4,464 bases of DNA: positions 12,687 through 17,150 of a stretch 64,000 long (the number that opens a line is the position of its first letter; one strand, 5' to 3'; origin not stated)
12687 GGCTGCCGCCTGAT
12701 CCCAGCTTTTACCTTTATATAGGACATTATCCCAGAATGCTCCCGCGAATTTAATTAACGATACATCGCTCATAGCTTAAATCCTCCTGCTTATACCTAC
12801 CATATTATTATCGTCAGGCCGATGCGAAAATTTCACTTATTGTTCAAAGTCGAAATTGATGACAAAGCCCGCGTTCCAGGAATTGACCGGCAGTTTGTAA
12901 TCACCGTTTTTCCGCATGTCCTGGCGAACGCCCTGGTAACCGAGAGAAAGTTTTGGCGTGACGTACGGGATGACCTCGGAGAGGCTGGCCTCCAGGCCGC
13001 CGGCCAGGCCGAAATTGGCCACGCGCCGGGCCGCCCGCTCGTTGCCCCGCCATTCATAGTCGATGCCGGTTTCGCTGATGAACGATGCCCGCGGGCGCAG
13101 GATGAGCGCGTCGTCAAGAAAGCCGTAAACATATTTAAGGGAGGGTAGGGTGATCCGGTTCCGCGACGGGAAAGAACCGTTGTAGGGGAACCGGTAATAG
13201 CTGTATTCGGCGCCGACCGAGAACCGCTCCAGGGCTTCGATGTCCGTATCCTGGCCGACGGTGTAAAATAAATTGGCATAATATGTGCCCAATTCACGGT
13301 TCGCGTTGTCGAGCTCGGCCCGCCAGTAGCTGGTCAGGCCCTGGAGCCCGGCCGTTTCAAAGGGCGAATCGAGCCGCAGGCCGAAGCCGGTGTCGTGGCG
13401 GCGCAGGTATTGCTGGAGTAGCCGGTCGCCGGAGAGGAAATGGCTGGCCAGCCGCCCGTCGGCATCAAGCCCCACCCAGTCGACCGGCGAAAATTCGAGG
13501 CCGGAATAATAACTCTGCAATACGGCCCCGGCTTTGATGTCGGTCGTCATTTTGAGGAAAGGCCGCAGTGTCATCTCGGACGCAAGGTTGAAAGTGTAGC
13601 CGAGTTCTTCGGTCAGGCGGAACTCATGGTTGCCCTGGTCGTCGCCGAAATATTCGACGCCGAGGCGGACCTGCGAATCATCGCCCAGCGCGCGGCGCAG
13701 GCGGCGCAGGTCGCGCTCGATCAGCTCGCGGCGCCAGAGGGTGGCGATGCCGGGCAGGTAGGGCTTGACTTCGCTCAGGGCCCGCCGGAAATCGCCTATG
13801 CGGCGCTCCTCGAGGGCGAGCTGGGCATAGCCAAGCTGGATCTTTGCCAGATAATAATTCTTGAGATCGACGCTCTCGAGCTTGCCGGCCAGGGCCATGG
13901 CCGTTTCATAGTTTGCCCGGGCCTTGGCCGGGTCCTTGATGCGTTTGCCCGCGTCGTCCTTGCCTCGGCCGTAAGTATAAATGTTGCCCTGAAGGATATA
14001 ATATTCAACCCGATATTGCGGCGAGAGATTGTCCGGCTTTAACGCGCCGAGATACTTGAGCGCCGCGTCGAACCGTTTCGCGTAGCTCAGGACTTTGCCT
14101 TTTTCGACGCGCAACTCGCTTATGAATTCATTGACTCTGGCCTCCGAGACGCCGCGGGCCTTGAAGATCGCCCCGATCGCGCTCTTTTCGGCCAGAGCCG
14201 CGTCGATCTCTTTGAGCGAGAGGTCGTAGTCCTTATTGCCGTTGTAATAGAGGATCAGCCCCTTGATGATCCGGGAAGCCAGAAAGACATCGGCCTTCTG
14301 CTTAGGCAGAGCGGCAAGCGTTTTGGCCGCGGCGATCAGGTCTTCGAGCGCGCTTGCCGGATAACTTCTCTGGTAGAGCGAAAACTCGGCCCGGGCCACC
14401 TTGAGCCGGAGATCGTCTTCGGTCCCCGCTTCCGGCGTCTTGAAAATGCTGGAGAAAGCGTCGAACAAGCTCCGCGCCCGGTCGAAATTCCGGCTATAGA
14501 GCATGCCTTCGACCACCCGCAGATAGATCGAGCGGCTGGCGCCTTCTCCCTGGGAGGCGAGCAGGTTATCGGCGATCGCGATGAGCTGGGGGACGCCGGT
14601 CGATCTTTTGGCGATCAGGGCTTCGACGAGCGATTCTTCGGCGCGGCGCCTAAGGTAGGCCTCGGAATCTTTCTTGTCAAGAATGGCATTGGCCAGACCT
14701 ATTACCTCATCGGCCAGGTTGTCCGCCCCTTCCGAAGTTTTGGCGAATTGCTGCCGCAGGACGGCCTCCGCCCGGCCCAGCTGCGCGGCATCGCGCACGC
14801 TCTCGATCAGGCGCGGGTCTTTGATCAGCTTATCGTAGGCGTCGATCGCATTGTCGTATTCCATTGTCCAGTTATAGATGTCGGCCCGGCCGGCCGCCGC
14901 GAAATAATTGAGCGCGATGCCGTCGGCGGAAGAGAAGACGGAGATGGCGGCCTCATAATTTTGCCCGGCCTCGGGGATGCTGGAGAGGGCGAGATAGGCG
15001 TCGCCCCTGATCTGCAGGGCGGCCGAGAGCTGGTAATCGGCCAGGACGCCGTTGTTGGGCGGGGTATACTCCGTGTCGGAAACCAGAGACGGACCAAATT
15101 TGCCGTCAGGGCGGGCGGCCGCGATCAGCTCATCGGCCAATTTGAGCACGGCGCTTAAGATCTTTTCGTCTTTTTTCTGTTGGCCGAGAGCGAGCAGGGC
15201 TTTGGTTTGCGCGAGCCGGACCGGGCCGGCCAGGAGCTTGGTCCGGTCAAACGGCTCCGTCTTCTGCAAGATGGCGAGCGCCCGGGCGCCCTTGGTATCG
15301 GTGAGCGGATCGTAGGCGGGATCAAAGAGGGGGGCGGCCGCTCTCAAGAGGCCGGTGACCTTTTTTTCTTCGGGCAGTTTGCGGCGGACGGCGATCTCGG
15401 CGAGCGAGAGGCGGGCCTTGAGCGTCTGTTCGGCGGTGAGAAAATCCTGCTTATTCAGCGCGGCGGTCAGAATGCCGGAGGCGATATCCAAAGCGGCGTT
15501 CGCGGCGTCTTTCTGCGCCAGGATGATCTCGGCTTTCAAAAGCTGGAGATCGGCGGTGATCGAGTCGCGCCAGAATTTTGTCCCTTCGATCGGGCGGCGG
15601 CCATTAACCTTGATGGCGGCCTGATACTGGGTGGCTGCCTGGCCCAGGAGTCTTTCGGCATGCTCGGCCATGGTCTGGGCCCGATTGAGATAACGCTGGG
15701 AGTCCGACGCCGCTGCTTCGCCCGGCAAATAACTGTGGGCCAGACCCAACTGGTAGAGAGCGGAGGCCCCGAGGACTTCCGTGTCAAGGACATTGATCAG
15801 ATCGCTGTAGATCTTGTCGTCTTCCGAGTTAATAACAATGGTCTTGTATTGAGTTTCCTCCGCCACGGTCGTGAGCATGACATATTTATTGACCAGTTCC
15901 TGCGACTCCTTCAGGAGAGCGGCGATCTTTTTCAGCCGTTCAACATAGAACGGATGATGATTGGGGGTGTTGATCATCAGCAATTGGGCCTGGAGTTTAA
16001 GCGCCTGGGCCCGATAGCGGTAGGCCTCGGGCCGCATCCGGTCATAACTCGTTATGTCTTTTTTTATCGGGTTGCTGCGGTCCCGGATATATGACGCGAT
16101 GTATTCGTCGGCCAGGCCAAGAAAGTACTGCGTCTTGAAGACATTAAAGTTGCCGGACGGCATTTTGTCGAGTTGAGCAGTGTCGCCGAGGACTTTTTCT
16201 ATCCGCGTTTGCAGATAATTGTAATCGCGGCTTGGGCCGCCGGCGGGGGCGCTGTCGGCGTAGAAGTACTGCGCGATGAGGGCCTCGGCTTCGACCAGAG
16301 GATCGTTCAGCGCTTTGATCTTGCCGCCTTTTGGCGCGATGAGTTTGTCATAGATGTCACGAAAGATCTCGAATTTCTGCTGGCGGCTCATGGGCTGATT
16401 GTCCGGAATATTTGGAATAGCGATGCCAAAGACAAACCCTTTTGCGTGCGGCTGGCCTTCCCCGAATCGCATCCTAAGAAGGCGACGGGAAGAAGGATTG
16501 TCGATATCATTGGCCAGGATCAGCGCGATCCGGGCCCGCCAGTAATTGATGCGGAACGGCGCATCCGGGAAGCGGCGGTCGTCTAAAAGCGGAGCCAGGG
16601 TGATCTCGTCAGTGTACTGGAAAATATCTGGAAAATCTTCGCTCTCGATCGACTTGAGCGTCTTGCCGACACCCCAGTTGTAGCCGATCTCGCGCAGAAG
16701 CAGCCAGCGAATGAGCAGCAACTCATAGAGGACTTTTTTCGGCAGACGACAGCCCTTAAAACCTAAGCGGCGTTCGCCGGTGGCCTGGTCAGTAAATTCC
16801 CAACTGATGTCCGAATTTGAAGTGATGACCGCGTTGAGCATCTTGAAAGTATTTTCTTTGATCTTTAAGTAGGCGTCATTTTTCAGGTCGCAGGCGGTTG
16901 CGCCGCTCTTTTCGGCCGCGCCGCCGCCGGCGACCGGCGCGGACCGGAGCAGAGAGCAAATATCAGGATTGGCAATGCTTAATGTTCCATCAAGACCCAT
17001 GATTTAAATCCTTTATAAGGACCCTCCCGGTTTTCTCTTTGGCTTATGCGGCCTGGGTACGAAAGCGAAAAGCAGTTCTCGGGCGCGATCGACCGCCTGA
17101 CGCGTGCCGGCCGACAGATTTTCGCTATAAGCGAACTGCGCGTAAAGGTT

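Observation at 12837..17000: TPR-like solenoid fused to a ~290-aa barrel-like C-terminus (BcsC/PelB/PgaA-type architecture) but without a signal peptide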

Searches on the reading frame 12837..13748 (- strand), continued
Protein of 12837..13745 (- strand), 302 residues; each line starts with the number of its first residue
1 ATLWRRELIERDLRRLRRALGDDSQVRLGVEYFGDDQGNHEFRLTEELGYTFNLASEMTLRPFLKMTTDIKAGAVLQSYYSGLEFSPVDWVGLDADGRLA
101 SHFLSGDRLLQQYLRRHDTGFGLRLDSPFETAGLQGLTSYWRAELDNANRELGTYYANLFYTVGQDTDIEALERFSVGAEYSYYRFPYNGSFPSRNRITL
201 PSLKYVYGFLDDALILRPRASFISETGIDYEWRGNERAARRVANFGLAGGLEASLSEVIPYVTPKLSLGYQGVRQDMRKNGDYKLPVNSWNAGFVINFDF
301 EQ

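Call 83: find_encoding_contigs(protein=P0007, flank=10000, max_places=1)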
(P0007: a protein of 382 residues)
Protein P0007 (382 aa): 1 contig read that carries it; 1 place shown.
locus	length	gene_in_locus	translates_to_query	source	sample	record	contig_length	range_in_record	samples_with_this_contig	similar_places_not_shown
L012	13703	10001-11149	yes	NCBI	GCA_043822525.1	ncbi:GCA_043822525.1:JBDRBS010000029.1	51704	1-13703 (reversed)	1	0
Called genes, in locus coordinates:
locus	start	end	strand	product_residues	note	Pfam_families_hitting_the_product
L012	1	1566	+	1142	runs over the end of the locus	PF01270:Glyco_hydro_8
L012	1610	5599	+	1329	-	-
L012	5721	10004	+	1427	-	PF14559:TPR_19 (faint)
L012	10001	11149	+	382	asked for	-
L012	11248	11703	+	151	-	-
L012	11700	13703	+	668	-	?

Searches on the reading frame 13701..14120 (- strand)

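Call 65: search_protein_families(library=pfam, proteins=[window:13701-14120:-], max_evalue=10)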
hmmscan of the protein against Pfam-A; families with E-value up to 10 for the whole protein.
window:13701-14120:- (140 aa): 3 families
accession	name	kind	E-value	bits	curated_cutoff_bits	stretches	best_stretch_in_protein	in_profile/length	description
PF14559.12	TPR_19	-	0.01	16.6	25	1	62-123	5-56/68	Tetratricopeptide repeat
PF13424.12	TPR_12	-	0.059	14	30.1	1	62-84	17-39/77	Tetratricopeptide repeat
PF07719.23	TPR_2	-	0.14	12.8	27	1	62-78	15-31/34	Tetratricopeptide repeat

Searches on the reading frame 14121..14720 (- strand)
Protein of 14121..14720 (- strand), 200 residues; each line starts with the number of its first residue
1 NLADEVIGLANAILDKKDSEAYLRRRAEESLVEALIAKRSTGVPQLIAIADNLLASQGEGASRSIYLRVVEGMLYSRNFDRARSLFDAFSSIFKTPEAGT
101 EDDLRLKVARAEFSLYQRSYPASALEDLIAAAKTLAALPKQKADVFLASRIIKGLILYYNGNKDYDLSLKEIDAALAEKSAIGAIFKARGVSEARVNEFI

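Call 65: search_protein_families(library=pfam, proteins=[window:14121-14720:-], max_evalue=10)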
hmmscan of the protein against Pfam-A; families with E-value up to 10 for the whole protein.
window:14121-14720:- (200 aa): 1 family
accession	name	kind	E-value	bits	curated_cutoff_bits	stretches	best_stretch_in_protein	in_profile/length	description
PF21815.4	PAS_PdeA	-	0.18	12.3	21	0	39-71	50-82/106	PdeA-like PAS domain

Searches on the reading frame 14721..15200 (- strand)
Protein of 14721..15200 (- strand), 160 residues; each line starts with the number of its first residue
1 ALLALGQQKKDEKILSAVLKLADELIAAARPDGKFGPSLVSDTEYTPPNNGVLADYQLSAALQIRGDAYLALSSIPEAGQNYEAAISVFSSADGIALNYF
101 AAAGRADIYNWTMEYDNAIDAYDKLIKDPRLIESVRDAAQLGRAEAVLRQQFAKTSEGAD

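Call 65: search_protein_families(library=pfam, proteins=[window:14721-15200:-], max_evalue=10)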
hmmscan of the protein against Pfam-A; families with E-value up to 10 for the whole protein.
window:14721-15200:- (160 aa): 10 families
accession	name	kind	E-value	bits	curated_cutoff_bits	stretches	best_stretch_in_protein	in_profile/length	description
PF00515.34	TPR_1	-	0.00024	21.2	27.8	2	104-124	6-26/34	Tetratricopeptide repeat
PF13414.12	TPR_11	-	0.0017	18.4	26.8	1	66-87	1-22/42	TPR repeat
PF13424.12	TPR_12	-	0.02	15.5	30.1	0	61-92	6-36/77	Tetratricopeptide repeat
PF13174.12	TPR_6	-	0.027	15.6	26.3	1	106-128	7-29/33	Tetratricopeptide repeat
PF09976.15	TPR_21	-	0.032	14.4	25.5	1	60-89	147-176/193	Tetratricopeptide repeat-like domain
PF14930.12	Qn_am_d_aII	-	0.036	14.7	27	1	54-110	6-58/107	Quinohemoprotein amine dehydrogenase, alpha subunit domain II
PF13428.12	TPR_14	-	0.046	14.9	23.5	0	104-134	6-37/44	Tetratricopeptide repeat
PF13432.12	TPR_16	-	0.15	13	32.7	2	65-126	3-58/65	Tetratricopeptide repeat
PF07719.23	TPR_2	-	0.24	12.1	27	0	61-87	3-29/34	Tetratricopeptide repeat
PF13181.12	TPR_8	-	0.28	11.9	25.7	0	67-92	2-27/34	Tetratricopeptide repeat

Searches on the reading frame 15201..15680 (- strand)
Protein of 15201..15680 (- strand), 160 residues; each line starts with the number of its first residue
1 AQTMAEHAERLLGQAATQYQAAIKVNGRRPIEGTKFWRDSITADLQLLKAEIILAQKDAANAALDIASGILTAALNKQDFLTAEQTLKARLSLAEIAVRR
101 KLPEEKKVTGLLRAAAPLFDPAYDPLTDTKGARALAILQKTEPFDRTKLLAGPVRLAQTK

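Call 65: search_protein_families(library=pfam, proteins=[window:15201-15680:-], max_evalue=10)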
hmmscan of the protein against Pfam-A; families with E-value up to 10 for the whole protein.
window:15201-15680:- (160 aa): 1 family
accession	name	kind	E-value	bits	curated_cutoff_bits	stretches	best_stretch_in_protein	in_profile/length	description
PF13432.12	TPR_16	-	0.059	14.3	32.7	1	13-72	14-59/65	Tetratricopeptide repeat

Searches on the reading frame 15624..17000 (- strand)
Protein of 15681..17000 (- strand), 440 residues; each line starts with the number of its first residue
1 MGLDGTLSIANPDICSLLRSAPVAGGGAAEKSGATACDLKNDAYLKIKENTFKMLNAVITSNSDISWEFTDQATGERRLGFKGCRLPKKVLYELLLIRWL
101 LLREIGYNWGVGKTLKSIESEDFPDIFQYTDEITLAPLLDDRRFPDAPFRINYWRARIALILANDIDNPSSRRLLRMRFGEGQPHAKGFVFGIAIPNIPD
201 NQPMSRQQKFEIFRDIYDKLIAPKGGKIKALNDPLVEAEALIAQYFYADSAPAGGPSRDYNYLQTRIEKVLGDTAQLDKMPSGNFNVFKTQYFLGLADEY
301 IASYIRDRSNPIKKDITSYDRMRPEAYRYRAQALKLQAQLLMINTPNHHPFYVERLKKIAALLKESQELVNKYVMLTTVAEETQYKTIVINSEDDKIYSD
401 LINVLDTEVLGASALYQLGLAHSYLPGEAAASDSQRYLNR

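Call 16: search_solved_structures(query=A3, max_evalue=10)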
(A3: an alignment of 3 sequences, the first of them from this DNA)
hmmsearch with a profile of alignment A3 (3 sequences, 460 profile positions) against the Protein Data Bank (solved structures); distinct sequences matched with E-value up to 10: 1.
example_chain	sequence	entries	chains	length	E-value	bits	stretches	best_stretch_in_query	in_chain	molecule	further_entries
3c1l_A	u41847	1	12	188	0.73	11.4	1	207-311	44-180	Putative antioxidant defense protein Mlr4105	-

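Call 65: search_protein_families(library=pfam, proteins=[window:15681-17000:-], max_evalue=10)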
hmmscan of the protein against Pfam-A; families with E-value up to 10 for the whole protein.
window:15681-17000:- (440 aa): 0 families
